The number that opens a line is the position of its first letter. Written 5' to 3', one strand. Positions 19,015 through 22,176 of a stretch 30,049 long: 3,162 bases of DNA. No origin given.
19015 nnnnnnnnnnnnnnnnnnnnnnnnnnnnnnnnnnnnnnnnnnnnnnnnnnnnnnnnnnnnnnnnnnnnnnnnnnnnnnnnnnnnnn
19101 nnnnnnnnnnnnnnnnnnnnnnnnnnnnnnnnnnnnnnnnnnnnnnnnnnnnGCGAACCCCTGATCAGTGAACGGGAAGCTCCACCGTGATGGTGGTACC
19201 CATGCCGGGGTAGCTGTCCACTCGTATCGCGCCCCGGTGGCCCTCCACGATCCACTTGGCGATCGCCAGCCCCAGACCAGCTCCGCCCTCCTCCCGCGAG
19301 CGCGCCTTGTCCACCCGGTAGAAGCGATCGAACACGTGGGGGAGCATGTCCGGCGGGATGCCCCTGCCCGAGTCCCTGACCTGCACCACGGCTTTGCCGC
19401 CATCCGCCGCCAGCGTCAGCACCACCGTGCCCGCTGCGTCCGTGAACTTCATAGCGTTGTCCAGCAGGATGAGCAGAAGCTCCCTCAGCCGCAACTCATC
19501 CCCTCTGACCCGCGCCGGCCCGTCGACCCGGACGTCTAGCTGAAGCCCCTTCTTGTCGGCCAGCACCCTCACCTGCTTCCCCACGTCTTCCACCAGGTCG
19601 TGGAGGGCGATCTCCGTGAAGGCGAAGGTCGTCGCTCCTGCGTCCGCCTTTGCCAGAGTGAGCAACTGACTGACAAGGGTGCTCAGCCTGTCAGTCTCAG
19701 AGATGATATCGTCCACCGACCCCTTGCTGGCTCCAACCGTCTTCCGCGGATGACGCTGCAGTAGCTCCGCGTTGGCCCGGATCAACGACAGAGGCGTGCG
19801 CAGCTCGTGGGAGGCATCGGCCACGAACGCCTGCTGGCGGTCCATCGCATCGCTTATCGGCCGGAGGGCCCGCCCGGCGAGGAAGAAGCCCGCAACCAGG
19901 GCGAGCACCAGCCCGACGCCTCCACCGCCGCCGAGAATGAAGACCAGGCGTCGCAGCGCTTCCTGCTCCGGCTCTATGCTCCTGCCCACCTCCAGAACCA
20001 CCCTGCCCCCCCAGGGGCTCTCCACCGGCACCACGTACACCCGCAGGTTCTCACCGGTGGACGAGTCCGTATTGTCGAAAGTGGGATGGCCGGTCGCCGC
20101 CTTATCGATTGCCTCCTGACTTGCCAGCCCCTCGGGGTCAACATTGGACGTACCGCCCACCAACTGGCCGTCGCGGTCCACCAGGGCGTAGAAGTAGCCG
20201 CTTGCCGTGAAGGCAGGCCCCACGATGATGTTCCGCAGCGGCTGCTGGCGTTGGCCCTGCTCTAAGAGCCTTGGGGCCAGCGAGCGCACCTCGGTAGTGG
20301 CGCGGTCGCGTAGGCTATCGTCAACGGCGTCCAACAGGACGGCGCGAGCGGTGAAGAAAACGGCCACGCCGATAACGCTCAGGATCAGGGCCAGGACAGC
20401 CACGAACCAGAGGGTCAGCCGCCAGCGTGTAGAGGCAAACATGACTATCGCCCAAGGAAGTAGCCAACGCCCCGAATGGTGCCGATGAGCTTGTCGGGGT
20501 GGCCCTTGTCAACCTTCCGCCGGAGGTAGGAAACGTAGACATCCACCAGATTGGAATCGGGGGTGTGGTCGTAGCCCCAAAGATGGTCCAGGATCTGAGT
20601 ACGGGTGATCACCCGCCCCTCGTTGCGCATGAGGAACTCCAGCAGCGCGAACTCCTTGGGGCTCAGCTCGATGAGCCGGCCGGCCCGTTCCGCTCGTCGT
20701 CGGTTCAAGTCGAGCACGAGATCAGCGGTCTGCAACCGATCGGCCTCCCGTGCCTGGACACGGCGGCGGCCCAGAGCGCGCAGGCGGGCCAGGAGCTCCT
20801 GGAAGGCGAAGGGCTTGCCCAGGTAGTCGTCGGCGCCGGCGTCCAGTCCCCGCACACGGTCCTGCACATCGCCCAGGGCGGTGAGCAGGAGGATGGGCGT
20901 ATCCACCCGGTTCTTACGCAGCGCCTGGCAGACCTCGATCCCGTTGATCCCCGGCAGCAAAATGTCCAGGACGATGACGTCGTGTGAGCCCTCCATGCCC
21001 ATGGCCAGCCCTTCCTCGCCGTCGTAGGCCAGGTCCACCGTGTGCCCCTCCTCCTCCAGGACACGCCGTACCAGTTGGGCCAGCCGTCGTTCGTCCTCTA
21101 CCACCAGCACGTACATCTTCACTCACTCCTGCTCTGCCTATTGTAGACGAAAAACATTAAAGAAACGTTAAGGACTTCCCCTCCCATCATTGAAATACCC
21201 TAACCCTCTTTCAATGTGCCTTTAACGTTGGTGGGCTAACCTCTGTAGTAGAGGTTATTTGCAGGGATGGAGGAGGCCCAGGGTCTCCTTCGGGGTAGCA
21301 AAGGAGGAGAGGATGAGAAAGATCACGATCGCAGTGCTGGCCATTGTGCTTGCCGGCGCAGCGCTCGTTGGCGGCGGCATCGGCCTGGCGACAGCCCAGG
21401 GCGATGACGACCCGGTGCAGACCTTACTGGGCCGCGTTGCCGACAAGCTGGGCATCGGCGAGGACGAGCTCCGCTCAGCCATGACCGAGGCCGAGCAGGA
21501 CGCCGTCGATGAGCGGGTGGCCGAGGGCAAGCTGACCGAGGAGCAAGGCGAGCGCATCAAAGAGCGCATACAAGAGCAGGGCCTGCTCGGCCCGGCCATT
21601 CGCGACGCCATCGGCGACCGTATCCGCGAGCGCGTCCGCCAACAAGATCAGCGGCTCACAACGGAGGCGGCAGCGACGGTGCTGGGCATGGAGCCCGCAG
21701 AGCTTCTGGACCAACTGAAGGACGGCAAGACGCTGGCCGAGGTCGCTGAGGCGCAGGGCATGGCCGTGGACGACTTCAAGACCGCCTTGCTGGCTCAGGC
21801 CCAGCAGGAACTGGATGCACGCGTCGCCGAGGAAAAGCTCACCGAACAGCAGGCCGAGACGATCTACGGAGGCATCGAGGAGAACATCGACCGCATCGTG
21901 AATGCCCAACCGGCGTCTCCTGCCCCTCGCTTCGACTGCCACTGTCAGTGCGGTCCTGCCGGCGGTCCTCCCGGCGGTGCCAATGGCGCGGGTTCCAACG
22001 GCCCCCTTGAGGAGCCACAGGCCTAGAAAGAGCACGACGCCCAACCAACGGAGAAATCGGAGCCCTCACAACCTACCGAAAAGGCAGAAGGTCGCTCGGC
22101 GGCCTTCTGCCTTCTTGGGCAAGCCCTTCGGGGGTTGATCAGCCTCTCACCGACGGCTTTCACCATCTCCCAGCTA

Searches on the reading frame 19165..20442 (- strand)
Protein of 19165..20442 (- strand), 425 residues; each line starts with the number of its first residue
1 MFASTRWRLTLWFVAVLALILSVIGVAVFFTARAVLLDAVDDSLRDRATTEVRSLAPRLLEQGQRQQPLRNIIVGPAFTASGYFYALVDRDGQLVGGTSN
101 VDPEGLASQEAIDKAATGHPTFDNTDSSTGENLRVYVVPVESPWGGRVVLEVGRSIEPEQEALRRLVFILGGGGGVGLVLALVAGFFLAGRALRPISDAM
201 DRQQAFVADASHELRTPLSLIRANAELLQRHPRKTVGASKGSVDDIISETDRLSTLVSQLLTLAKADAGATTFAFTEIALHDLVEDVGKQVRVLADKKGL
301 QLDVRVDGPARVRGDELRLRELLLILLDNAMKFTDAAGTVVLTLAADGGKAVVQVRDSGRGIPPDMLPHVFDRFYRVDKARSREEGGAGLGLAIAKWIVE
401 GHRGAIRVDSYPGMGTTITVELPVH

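Call 91: search_protein_families(library=pfam, proteins=[window:19165-20442:-], max_evalue=0.001)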
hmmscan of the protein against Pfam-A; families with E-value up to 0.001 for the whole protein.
window:19165-20442:- (425 aa): 3 families
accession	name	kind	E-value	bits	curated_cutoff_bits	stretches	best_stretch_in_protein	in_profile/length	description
PF02518.31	HATPase_c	-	2.9e-30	105.4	26.4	1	314-424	1-109/111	Histidine kinase-, DNA gyrase B-, and HSP90-like ATPase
PF00512.31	HisKA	-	4.7e-17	62.2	26.9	1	203-269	2-66/66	His Kinase A (phospho-acceptor) domain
PF08521.16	2CSK_N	-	0.00021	21.8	23.2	1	18-165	2-139/140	Two-component sensor kinase N-terminal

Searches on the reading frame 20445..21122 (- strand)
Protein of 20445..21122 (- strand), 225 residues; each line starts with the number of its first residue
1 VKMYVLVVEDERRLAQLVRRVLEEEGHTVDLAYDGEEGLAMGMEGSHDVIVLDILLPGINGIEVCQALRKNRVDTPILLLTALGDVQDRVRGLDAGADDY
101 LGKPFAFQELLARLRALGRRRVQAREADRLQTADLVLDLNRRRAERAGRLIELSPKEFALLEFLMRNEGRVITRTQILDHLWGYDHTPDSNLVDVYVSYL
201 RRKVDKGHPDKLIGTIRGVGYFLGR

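Call 91: search_protein_families(library=pfam, proteins=[window:20445-21122:-], max_evalue=0.001)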
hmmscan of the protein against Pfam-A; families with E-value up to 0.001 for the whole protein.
window:20445-21122:- (225 aa): 2 families
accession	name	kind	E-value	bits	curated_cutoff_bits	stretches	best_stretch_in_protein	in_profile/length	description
PF00072.30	Response_reg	-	6.3e-30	104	30.2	1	5-114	1-110/111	Response regulator receiver domain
PF00486.34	Trans_reg_C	-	5.2e-28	97.4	26.2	1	149-223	2-77/77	Transcriptional regulatory protein, C terminal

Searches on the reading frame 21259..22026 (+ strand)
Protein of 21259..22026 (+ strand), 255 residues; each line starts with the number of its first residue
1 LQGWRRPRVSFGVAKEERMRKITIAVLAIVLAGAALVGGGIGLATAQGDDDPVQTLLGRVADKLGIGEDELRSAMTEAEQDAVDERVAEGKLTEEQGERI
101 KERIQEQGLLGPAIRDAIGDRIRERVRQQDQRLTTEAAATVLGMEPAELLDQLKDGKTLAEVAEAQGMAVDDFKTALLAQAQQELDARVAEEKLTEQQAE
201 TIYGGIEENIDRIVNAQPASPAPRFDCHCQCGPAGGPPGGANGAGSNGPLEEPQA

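Call 92: search_protein_families(library=pfam, proteins=[window:21259-22026:+], max_evalue=0.001)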
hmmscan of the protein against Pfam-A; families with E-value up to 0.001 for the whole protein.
window:21259-22026:+ (255 aa): 1 family
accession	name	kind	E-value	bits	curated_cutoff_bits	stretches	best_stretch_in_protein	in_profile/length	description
PF10925.13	DUF2680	-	9.2e-06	26.1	25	1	70-106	11-47/57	Protein of unknown function (DUF2680)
